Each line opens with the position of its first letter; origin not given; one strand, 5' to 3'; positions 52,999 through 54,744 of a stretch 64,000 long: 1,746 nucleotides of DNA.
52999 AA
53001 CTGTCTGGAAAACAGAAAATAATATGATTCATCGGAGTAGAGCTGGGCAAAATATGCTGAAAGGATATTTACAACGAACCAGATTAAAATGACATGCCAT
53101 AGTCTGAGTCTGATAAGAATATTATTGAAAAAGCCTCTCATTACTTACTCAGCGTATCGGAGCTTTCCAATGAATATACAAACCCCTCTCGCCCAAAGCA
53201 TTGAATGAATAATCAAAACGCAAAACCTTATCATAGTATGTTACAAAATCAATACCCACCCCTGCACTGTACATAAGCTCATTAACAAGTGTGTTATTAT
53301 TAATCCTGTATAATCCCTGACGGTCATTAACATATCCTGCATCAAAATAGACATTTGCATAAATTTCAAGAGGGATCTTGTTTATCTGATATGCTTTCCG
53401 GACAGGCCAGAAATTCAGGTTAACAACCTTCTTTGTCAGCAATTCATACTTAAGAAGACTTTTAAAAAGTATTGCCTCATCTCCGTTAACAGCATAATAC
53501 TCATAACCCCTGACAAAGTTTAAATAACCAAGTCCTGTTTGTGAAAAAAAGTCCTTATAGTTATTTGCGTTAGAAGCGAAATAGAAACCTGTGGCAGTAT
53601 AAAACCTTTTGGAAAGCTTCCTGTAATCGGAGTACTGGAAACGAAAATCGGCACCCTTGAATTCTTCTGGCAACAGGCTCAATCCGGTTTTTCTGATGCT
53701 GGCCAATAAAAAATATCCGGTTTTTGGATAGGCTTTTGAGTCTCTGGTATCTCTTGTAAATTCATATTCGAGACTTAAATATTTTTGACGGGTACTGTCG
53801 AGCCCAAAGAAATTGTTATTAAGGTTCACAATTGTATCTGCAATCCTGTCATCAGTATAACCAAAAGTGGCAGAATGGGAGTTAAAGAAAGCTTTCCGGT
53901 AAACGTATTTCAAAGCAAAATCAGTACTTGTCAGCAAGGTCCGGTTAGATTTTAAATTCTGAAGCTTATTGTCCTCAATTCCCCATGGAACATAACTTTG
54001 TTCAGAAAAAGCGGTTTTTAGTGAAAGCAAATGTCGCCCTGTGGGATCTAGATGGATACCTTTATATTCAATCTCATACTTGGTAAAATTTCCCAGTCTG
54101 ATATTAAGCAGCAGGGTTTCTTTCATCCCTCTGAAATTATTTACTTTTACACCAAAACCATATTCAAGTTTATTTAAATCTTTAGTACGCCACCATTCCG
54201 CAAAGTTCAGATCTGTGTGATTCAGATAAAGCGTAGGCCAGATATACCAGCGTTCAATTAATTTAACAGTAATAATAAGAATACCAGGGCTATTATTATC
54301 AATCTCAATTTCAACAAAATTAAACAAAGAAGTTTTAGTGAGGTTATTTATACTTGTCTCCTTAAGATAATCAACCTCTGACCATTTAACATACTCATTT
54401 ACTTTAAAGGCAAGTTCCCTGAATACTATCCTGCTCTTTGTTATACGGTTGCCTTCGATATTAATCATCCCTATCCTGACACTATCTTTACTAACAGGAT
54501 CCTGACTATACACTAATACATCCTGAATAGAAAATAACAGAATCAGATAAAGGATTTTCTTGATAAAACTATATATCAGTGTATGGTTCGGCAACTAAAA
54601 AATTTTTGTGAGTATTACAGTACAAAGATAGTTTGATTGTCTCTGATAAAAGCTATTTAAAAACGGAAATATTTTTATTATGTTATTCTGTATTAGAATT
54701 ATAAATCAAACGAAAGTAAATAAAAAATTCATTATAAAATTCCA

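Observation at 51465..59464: Envelope glycan cluster: two GT-C (GT39-like) paralogs, GtrA, Wzx-like flippase and two outer-membrane barrels, with no polyprenyl-P glycosyltransferase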

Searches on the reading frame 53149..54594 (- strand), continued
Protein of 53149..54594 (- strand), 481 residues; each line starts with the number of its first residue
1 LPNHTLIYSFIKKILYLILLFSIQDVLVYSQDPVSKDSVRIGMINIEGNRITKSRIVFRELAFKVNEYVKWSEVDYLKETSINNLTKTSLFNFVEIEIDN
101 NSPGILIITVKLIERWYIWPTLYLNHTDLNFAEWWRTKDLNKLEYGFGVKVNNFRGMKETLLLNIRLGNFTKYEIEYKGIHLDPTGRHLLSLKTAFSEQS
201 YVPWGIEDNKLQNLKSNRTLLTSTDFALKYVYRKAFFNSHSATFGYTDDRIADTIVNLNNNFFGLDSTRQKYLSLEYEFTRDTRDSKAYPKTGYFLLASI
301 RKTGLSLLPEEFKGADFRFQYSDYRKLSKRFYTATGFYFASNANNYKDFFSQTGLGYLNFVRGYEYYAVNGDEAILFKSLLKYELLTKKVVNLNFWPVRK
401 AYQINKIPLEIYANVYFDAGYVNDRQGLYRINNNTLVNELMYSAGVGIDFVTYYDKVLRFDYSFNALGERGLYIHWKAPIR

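Call 22: search_protein_families(library=pfam, proteins=[L009:3-569:+, L009:2827-3705:+, L009:3721-4536:+, L009:4756-5499:+, L010:2749-3510:-, L009:5506-7704:+, L013:14765-15316:+, L011:3695-4456:-, L014:8257-9264:+], max_evalue=0.001)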
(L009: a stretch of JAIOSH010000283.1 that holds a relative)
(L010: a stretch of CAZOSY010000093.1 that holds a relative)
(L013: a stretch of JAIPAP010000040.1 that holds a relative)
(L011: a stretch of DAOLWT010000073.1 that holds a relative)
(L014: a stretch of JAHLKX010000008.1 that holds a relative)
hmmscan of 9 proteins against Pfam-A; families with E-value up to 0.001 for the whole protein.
L009:3-569:+ (188 aa): 1 family
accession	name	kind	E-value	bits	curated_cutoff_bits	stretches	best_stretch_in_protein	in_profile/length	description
PF00571.33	CBS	-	7.5e-09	36.2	24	1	41-86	11-56/57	CBS domain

L009:2827-3705:+ (292 aa): 2 families
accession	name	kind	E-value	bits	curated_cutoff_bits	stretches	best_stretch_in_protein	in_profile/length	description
PF20143.4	NAD_kinase_C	-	3.6e-27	95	23.7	1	146-250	1-104/126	ATP-NAD kinase C-terminal domain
PF01513.26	NAD_kinase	-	7.9e-16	59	25.5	1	53-122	61-130/130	ATP-NAD kinase N-terminal domain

L009:3721-4536:+ (271 aa): 2 families
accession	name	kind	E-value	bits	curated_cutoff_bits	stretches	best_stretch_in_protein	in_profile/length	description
PF19573.5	DUF6089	-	3.5e-30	105.5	23.2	1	8-202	1-184/226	Domain of unknown function (DUF6089)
PF13505.12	OMP_b-brl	-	2.8e-05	24.8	28.7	1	12-196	2-156/175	Outer membrane protein beta-barrel domain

L009:4756-5499:+ (247 aa): 1 family
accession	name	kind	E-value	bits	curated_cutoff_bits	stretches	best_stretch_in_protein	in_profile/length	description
PF01255.24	Prenyltransf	-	1.2e-86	290.3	27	1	19-239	1-219/219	Putative undecaprenyl diphosphate synthase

L010:2749-3510:- (253 aa): 1 family
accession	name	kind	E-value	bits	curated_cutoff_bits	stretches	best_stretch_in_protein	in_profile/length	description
PF03740.19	PdxJ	-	1e-89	300.2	24.5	1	19-250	1-232/234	Pyridoxal phosphate biosynthesis protein PdxJ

L009:5506-7704:+ (733 aa): 1 family
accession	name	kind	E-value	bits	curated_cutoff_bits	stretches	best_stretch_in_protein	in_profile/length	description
PF07244.20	POTRA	-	8.8e-42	142.1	21.3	4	413-486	2-78/79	Surface antigen variable number repeat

L013:14765-15316:+ (183 aa): 1 family
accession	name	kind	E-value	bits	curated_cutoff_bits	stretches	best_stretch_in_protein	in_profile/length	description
PF03938.19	OmpH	-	8.2e-38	130.2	32.4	1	34-179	1-141/141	Outer membrane protein (OmpH-like)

L011:3695-4456:- (253 aa): 6 families
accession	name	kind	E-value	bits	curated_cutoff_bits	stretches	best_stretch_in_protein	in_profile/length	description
PF00561.26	Abhydrolase_1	-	1.8e-25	90.5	25.8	1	13-134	2-120/245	alpha/beta hydrolase fold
PF12146.15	Hydrolase_4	-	3.7e-15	56.3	27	1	14-108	7-107/239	Serine aminopeptidase, S33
PF12697.13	Abhydrolase_6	-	1.2e-13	52.7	26.3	1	14-245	1-214/217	Alpha/beta hydrolase family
PF00756.26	Esterase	-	3.4e-05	24.2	22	1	46-98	82-136/251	Putative esterase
PF07819.20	PGAP1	-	8.1e-05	22.9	24.3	0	80-98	94-113/233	PGAP1-like alpha/beta domain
PF00975.26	Thioesterase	-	0.00049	20.8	26.4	1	13-97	2-86/226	Thioesterase domain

L014:8257-9264:+ (335 aa): 7 families
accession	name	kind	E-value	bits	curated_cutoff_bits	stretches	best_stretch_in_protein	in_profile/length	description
PF03193.22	RsgA_GTPase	-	8.6e-55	185.7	30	1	86-263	1-173/174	RsgA GTPase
PF16745.11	RsgA_N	-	1.3e-15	57.3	27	1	24-83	1-54/54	RsgA N-terminal domain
PF16897.10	MMR_HSR1_Xtn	-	3.1e-05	24.3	35.2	1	124-193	40-99/106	C-terminal region of MMR_HSR1 domain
PF12791.13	RsgI_N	-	3.8e-05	23.9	25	0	25-55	4-33/40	Anti-sigma factor N-terminus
PF13555.12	AAA_29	-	0.00027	21.1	27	1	191-218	16-44/61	P-loop containing region of AAA domain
PF01926.29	MMR_HSR1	-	0.00037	21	21.9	0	200-274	3-69/113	50S ribosome-binding GTPase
PF03029.23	ATP_bind_1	-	0.00064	20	27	0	116-173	128-190/240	Conserved hypothetical ATP binding protein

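Call 27: search_protein_families(library=pfam, proteins=[L008:6972-7772:+, L008:7802-8725:+, L008:8697-9719:+, L008:11403-12077:-, L008:12989-13579:-, L008:14991-16556:-, L008:16591-17622:-, L008:4828-6888:+, L057:9313-9711:+, L057:12654-13826:+], max_evalue=0.001)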
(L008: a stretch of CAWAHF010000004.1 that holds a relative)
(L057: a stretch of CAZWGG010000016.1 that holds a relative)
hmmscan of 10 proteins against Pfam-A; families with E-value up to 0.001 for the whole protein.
L008:6972-7772:+ (266 aa): 1 family
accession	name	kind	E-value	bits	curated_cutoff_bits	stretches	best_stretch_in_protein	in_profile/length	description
PF00459.30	Inositol_P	-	1.5e-59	202.2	27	1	5-247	4-254/271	Inositol monophosphatase family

L008:7802-8725:+ (307 aa): 1 family
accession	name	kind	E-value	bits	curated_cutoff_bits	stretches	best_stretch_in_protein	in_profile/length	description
PF03279.18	Lip_A_acyltrans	-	1.1e-33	117.1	22.3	1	9-285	19-294/295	Bacterial lipid A biosynthesis acyltransferase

L008:8697-9719:+ (340 aa): 3 families
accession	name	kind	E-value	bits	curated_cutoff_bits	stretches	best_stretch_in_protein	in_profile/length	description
PF00535.33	Glycos_transf_2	-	7.3e-18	65.5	23.3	1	6-132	2-130/168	Glycosyl transferase family 2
PF13641.12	Glyco_tranf_2_3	-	9.5e-12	45.9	27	1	4-224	3-214/230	Glycosyltransferase like family 2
PF13632.12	Glyco_trans_2_3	-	7.9e-06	26.3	27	1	155-259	58-144/198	Glycosyl transferase family group 2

L008:11403-12077:- (224 aa): 1 family
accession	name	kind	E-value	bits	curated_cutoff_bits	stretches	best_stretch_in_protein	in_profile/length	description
PF06439.18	3keto-disac_hyd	-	5.5e-34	118.3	26.8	1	26-222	2-187/187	3-keto-disaccharide hydrolase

L008:12989-13579:- (196 aa): 0 families

L008:14991-16556:- (521 aa): 2 families
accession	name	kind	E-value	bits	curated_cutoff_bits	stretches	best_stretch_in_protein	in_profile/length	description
PF13715.12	CarbopepD_reg_2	-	6.4e-14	52.2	32.2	1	138-223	1-88/88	CarboxypepD_reg-like domain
PF23591.1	CILP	-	2.4e-06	27.9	27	0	134-178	3-46/90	Cartilage intermediate layer protein 1-like domain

L008:16591-17622:- (343 aa): 3 families
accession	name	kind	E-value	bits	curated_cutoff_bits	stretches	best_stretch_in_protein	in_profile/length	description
PF04773.18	FecR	-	1.5e-17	64.3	24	1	135-224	8-97/97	FecR protein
PF16344.10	FecR_C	-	4.6e-11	43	24.4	1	267-332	1-66/70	FecR, C-terminal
PF11859.13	DUF3379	-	0.00035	20.4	33.2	1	46-121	31-103/232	Protein of unknown function (DUF3379)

L008:4828-6888:+ (686 aa): 5 families
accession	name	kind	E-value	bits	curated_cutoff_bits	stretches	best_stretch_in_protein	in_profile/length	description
PF13090.12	PP_kinase_C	-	3.5e-70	235.4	25.8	1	502-673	1-172/172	Polyphosphate kinase C-terminal domain 2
PF17941.7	PP_kinase_C_1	-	9.8e-66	220.9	25.7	1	330-495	1-166/167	Polyphosphate kinase C-terminal domain 1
PF02503.22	PP_kinase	-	4.8e-53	180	31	1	120-304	1-183/183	Polyphosphate kinase middle domain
PF13089.11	PP_kinase_N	-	5.8e-36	123.5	23.8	1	8-111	2-106/107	Polyphosphate kinase N-terminal domain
PF13091.12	PLDc_2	-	1.8e-13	50.9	27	2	366-488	10-129/132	PLD-like domain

L057:9313-9711:+ (132 aa): 0 families

L057:12654-13826:+ (390 aa): 5 families
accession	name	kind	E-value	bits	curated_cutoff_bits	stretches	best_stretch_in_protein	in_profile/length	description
PF07690.21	MFS_1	-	8.6e-60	202.9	33.4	2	19-244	1-232/347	Major Facilitator Superfamily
PF12832.13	MFS_1_like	-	3e-12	46.7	25.2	1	24-372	11-372/373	MFS_1 like family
PF05977.19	MFS_3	-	1e-11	44.4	27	1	19-312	15-317/524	Transmembrane secretion effector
PF13347.12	MFS_2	-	1.3e-08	34.3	27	1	11-160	221-375/427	MFS/sugar transport protein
PF00083.30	Sugar_tr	-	1.5e-08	34.4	22.3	2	50-191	47-193/452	Sugar (and other) transporter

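Call 37: search_solved_structures(query=A1, max_evalue=1)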
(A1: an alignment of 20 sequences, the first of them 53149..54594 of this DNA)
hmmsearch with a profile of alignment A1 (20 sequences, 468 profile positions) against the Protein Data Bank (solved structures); distinct sequences matched with E-value up to 1: 40.
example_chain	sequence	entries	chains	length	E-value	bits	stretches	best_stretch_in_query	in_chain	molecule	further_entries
4k3c_A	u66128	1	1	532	9.5e-06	27.9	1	27-354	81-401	Outer membrane protein assembly factor BamA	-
9cmw_A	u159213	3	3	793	1.9e-05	26.9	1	27-105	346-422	Outer membrane protein assembly factor BamA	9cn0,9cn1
4k3b_A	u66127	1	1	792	3.6e-05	25.9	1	27-105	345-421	Outer membrane protein assembly factor BamA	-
5efr_A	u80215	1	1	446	8.7e-05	24.7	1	27-70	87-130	BamA-BamD fusion Protein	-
9h84_A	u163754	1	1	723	0.053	15.5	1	24-115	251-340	Outer membrane protein assembly factor BamA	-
9h89_A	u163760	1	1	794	0.066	15.2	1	24-115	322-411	Outer membrane protein assembly factor BamA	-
3og5_A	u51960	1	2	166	0.11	14.4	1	24-105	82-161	Outer membrane protein assembly complex, YaeT protein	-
2p25_A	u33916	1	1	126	0.23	13.4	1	114-161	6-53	Glyoxalase family protein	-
9p1u_A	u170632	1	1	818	0.24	13.3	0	24-105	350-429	Outer membrane protein assembly factor BamA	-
5or1_A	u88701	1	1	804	0.36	12.7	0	24-105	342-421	Outer membrane protein assembly factor BamA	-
4jo5_A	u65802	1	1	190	0.39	12.6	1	231-295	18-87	Cellulosome anchoring protein cohesin region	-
7ye6_A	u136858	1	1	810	0.5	12.3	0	24-105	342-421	Outer membrane protein assembly factor BamA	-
6b3o_A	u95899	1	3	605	0.54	12.2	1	165-256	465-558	Spike glycoprotein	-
7bnq_A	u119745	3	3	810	0.54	12.2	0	24-105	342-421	Outer membrane protein assembly factor BamA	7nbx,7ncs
8bo2_A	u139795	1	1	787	0.61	12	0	24-105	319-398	Outer membrane protein assembly factor BamA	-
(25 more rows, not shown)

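Call 52: search_protein_families(library=ncbifam, proteins=[L001:5912-6640:-, L001:4438-5781:-, L008:8697-9719:+, L008:7802-8725:+], max_evalue=0.001)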
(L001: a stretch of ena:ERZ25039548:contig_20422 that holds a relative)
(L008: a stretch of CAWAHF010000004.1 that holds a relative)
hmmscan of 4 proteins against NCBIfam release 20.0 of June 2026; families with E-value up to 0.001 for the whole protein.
L001:5912-6640:- (242 aa): 16 families
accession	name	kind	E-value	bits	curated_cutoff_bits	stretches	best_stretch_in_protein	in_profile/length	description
TIGR04182.1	glyco_TIGR04182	equivalog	7.3e-16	58.4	325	1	4-211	3-196/293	S-layer glycoprotein N-glycosyltransferase AglJ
NF058614.1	PPMAGASynPpgS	equivalog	1.3e-14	54.1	370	1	5-207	4-200/226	polyprenyl-phospho-N-acetylgalactosaminyl synthase PpgS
NF041391.1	DPhHxTase_Halo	equivalog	1e-11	44.2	375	1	9-214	3-191/213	dolichyl-phosphate hexose transferase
NF007986.1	PRK10714.1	equivalog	3e-10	39.6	529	1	5-215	10-210/316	undecaprenyl-phosphate 4-deoxy-4-formamido-L-arabinose transferase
NF047588.1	GlcsyltransPgfSStrep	equivalog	6.4e-09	35.5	500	1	4-139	4-140/308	glycosyltransferase PgfS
TIGR03469.1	HpnB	hypoth_equivalog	7.8e-09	35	379.25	1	5-116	48-168/386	hopene-associated glycosyltransferase HpnB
TIGR03937.1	PgaC_IcaA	equivalog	1.1e-08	34.5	422.3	1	5-101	49-143/407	poly-beta-1,6-N-acetyl-D-glucosamine synthase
NF007482.0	PRK10073.1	equivalog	4.5e-08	32.5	423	1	5-117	10-119/334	glycosyltransferase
TIGR04283.1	glyco_like_mftF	equivalog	6e-08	32.5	182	1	5-54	3-53/221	TIGR04283 family arsenosugar biosynthesis glycosyltransferase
NF045692.1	OglycostaseCruG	equivalog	1.4e-07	30.8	600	1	5-123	45-168/386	2'-O-glycosyltransferase CruG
NF053846.1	glyco_with_XrtP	equivalog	1.1e-05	24.3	520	1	6-74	46-117/440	XrtP-associated glycosyltransferase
NF038302.1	EPS_HpsE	equivalog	1.5e-05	24.1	300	1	5-55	5-59/307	hormogonium polysaccharide biosynthesis glycosyltransferase HpsE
TIGR01556.1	rhamnosyltran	subfamily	1.8e-05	24.1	200.55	1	15-98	6-88/281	rhamnosyltransferase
NF050050.1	ProtGlycPglI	equivalog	0.00011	21.7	500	1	5-56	6-58/306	GalNAc(5)-diNAcBac-PP-undecaprenol beta-1,3-glucosyltransferase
NF047683.1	TeichurnBiosyTuaG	equivalog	0.00012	21.8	400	1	5-103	10-106/252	teichuronic acid biosynthesis protein TuaG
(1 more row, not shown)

L001:4438-5781:- (447 aa): 54 families (the best 25 are shown)
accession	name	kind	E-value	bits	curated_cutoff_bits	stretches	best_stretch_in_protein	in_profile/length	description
NF006688.0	PRK09236.1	equivalog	2.3e-213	708.9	535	1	1-447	1-444/444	dihydroorotase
NF005751.0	PRK07575.1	equivalog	1.7e-143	478.3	529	1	1-446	2-437/440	dihydroorotase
NF006559.0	PRK09060.1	equivalog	1.1e-120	403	482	1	3-446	6-439/444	dihydroorotase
NF002668.0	PRK02382.1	equivalog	1.5e-89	300.7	452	1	5-441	2-424/436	dihydroorotase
TIGR00857.1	pyrC_multi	subfamily_domain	3.1e-89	299.8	279.05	1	15-431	1-411/412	dihydroorotase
TIGR03178.1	allantoinase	equivalog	7.2e-75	252.5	357.85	1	4-443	2-439/441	allantoinase AllB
NF004839.0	PRK06189.1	equivalog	1.2e-74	251.6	631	1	4-443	5-445/451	allantoinase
NF003271.0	PRK04250.1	equivalog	4e-71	239.8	405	1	8-444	7-403/407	dihydroorotase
NF006839.0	PRK09357.1-4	equivalog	1.5e-64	218.2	576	1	4-430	2-421/422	dihydroorotase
NF006844.0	PRK09357.2-5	equivalog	8.9e-64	216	701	1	1-431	1-422/422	dihydroorotase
NF006837.0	PRK09357.1-2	equivalog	7.5e-62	209.3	575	1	4-432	3-425/428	dihydroorotase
NF006836.0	PRK09357.1-1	equivalog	1.3e-58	198.7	538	1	2-435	2-430/432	dihydroorotase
NF006558.0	PRK09059.1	equivalog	2e-56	191.4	645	2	224-430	224-428/430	dihydroorotase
NF006845.0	PRK09357.2-6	equivalog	2.8e-56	191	728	1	3-431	2-427/428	dihydroorotase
NF002284.0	PRK01211.1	subfamily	3.1e-56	191.1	462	1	48-431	39-391/409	dihydroorotase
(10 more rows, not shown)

L008:8697-9719:+ (340 aa): 11 families
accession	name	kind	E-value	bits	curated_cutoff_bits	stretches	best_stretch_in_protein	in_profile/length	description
TIGR03965.1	mycofact_glyco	equivalog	2.1e-15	56.5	280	2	171-221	231-280/467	mycofactocin biosynthesis glycosyltransferase MftF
TIGR03937.1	PgaC_IcaA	equivalog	5.5e-12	45.4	422.3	2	165-220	196-249/407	poly-beta-1,6-N-acetyl-D-glucosamine synthase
NF041875.1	EPS_EpsD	equivalog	2.5e-11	43.6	370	1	176-221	162-206/325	exopolysaccharide biosynthesis glycosyltransferase EpsD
TIGR01556.1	rhamnosyltran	subfamily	1.7e-08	34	200.55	1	35-224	24-203/281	rhamnosyltransferase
TIGR04283.1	glyco_like_mftF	equivalog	5.4e-08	32.7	182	0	4-115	1-107/221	TIGR04283 family arsenosugar biosynthesis glycosyltransferase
NF007482.0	PRK10073.1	equivalog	1.7e-07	30.6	423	1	3-116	7-122/334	glycosyltransferase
NF038299.1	EPS_HpsN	equivalog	2.8e-07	29.8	425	1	3-260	2-264/317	hormogonium polysaccharide biosynthesis glycosyltransferase HpsN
NF038302.1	EPS_HpsE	equivalog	4.6e-06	25.8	300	1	3-117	2-123/307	hormogonium polysaccharide biosynthesis glycosyltransferase HpsE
NF047683.1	TeichurnBiosyTuaG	equivalog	6e-05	22.8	400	1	4-108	8-114/252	teichuronic acid biosynthesis protein TuaG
TIGR04440.1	glyco_TIGR04440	domain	0.00019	21.2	70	1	25-122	22-123/215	TIGR00180 family glycosyltransferase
TIGR04242.1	nodulat_NodC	equivalog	0.00074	18.6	550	0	15-123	62-173/395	chitooligosaccharide synthase NodC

L008:7802-8725:+ (307 aa): 17 families
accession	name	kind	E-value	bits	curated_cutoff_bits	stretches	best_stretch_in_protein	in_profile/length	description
NF006270.0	PRK08419.1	equivalog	7.4e-36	124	248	1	14-291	15-295/298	lipid A biosynthesis lauroyl acyltransferase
TIGR02207.1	lipid_A_htrB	subfamily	4.1e-23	82.2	297.8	1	13-292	22-299/303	LpxL/LpxP family Kdo(2)-lipid IV(A) lauroyl/palmitoleoyl acyltransferase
NF005340.0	PRK06860.1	subfamily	6.1e-20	71.6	398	1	13-294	28-307/309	lipid A biosynthesis lauroyl acyltransferase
NF004569.0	PRK05906.1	equivalog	1.1e-18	67.3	439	1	15-294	27-322/454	lipid A biosynthesis lauroyl acyltransferase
NF005399.0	PRK06946.1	subfamily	1.6e-17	63.7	343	1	13-288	14-287/294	lipid A biosynthesis lauroyl acyltransferase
NF006432.0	PRK08706.1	equivalog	2.1e-17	63.3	384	1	11-289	6-283/289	lipid A biosynthesis lauroyl acyltransferase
NF006507.0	PRK08943.1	subfamily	7.5e-17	61.4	337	1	16-299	37-319/322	lipid A biosynthesis (KDO)2-(lauroyl)-lipid IVA acyltransferase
NF005120.0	PRK06553.1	equivalog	2e-16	60.2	273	1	40-285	58-307/308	lipid A biosynthesis lauroyl acyltransferase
TIGR02208.1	lipid_A_msbB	equivalog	8.3e-15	54.9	336.05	1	14-287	25-297/305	lauroyl-Kdo(2)-lipid IV(A) myristoyltransferase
NF006487.0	PRK08905.1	equivalog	6.1e-13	48.5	281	1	11-290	5-279/290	lysophospholipid acyltransferase family protein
NF004191.0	PRK05646.1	equivalog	6.6e-12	45.2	491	1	13-298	25-309/310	lipid A biosynthesis lauroyl acyltransferase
NF004190.0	PRK05645.1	equivalog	3.9e-11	42.6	377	1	15-294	15-293/295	lysophospholipid acyltransferase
NF005952.0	PRK08025.1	equivalog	1.9e-09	37.1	517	1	13-287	26-297/306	kdo(2)-lipid IV(A) palmitoleoyltransferase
NF006437.0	PRK08733.1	equivalog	6.6e-09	35.3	540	1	29-288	45-298/306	LpxL/LpxP family Kdo(2)-lipid IV(A) lauroyl/palmitoleoyl acyltransferase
NF005150.0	PRK06628.1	equivalog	2.2e-08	33.9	350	1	19-285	24-289/290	lipid A biosynthesis lauroyl acyltransferase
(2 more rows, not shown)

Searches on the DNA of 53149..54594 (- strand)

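Call 96: search_rna_families(source=L001, start=11300, end=17700, threshold=gathering)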
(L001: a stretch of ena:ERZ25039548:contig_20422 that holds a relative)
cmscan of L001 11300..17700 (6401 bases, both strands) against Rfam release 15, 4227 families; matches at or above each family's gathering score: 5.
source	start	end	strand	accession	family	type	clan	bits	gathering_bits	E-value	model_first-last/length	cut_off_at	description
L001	14049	16941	+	RF02541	LSU_rRNA_bacteria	Gene; rRNA;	CL00112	2705.4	50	0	1-2925/2925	no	Bacterial large subunit ribosomal RNA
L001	11951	13476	+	RF00177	SSU_rRNA_bacteria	Gene; rRNA;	CL00111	1542.3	50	0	1-1533/1533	no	Bacterial small subunit ribosomal RNA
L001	17116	17224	+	RF00001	5S_rRNA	Gene; rRNA;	CL00113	92.3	38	1.3e-19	1-120/120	no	5S ribosomal RNA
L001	13850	13923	+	RF00005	tRNA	Gene; tRNA;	CL00001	72.4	29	7e-15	1-71/71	no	tRNA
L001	13685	13758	+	RF00005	tRNA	Gene; tRNA;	CL00001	69.9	29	3.4e-14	1-71/71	no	tRNA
